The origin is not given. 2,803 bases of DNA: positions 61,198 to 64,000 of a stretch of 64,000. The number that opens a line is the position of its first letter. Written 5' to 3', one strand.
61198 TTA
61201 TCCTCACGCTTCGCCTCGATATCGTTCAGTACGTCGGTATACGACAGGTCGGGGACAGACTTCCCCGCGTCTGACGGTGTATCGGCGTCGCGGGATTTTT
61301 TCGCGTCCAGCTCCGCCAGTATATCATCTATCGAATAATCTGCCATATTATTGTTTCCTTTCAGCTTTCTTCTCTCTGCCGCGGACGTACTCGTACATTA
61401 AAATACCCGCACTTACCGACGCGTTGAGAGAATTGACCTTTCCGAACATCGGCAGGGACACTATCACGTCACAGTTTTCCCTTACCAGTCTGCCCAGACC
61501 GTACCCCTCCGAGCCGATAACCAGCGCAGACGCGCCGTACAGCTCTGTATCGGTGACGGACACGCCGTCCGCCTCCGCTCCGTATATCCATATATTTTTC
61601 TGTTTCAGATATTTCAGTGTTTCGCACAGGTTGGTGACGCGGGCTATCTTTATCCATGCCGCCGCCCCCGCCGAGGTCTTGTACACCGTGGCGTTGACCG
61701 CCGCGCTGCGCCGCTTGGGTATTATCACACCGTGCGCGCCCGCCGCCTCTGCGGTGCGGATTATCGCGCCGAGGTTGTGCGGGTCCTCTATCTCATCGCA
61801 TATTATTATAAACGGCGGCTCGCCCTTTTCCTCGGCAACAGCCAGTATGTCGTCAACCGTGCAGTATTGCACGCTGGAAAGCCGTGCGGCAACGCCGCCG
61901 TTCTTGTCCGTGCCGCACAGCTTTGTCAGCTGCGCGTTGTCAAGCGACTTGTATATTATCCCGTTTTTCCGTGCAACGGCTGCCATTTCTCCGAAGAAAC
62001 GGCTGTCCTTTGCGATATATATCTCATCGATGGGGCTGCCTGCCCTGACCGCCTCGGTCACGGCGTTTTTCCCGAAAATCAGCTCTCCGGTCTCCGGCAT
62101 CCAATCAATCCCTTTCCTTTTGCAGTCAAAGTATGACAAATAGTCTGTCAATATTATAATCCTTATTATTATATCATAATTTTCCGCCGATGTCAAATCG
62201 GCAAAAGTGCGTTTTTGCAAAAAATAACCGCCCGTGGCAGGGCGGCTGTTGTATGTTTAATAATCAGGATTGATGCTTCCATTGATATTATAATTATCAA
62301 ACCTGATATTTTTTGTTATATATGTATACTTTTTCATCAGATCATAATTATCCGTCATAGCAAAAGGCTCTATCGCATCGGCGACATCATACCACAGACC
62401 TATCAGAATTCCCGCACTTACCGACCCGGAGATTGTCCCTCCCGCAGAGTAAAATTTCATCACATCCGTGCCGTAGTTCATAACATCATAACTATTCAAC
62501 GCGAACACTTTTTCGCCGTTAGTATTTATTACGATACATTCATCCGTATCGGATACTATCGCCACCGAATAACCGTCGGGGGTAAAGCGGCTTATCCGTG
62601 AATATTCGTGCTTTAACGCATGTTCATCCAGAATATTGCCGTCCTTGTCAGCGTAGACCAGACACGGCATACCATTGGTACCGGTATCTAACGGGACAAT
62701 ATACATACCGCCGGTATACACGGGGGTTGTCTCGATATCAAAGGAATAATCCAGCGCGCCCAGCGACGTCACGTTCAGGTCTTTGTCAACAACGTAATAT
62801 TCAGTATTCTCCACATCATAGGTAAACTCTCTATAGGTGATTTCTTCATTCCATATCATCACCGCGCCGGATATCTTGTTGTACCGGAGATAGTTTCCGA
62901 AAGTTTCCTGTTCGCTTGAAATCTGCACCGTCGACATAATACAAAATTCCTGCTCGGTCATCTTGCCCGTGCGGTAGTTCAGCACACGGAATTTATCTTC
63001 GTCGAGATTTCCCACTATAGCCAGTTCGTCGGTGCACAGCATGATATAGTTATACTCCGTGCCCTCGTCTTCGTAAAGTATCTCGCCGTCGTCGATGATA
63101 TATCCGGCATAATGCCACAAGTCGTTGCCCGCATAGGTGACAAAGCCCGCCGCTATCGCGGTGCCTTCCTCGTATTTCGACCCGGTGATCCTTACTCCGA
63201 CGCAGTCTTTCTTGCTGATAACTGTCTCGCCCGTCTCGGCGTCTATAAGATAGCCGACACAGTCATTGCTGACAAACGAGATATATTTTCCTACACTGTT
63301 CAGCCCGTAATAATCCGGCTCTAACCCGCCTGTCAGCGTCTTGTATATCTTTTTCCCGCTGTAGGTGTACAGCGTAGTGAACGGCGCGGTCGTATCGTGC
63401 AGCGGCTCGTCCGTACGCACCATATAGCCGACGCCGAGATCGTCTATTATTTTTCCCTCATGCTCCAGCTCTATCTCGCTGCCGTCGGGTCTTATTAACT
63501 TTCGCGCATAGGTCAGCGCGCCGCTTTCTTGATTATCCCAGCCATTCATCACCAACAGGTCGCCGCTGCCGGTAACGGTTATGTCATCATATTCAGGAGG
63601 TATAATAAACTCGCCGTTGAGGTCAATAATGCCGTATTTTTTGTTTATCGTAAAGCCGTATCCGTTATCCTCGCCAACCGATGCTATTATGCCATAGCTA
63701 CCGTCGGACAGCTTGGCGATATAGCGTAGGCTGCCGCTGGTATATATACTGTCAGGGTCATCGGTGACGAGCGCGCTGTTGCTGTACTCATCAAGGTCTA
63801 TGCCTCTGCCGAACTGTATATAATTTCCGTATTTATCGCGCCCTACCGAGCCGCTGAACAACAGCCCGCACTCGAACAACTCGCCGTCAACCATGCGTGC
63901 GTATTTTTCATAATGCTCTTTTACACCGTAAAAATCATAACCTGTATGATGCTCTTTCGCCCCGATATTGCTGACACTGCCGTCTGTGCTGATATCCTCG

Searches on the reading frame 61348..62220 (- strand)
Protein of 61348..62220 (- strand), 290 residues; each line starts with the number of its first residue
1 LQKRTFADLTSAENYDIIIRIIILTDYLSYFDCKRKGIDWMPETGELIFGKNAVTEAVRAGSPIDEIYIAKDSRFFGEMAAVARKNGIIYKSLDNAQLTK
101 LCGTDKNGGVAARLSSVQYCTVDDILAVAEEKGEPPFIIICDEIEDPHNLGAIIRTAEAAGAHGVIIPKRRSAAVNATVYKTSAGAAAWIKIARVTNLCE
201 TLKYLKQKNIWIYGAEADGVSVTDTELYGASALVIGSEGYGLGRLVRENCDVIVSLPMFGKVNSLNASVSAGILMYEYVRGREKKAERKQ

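Call 96: search_protein_families(library=pfam, proteins=[window:61348-62220:-], max_evalue=0.00001)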
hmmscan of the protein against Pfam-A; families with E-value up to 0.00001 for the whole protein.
window:61348-62220:- (290 aa): 2 families
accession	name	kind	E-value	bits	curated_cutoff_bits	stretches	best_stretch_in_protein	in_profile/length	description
PF00588.24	SpoU_methylase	-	8.1e-43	146.4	29.7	1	137-276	2-142/142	SpoU rRNA Methylase family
PF08032.17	SpoU_sub_bind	-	7e-14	52.4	22.8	1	47-119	1-75/76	RNA 2'-O ribose methyltransferase substrate binding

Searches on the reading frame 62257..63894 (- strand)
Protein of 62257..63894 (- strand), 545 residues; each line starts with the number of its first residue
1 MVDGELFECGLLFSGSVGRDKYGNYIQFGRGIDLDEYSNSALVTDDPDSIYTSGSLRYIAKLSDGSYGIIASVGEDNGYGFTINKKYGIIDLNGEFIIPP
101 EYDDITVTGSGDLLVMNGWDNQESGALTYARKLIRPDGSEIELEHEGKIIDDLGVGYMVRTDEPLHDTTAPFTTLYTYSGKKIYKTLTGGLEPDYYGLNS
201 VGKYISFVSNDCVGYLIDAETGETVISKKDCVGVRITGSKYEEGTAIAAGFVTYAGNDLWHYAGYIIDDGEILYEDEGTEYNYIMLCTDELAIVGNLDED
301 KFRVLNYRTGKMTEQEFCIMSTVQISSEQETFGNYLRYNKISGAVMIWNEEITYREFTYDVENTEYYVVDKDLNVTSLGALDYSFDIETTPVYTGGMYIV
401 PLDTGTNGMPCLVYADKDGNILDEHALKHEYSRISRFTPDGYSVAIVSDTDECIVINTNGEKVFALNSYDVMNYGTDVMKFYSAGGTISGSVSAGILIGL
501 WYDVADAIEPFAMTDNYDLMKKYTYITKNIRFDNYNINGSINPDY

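Call 96: search_protein_families(library=pfam, proteins=[window:62257-63894:-], max_evalue=0.00001)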
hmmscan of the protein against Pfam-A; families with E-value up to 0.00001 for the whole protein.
window:62257-63894:- (545 aa): 1 family
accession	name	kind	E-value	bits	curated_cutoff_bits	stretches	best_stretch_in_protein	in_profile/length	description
PF14903.11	WG_beta_rep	-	1.3e-07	32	25.6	1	87-106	1-20/35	WG containing repeat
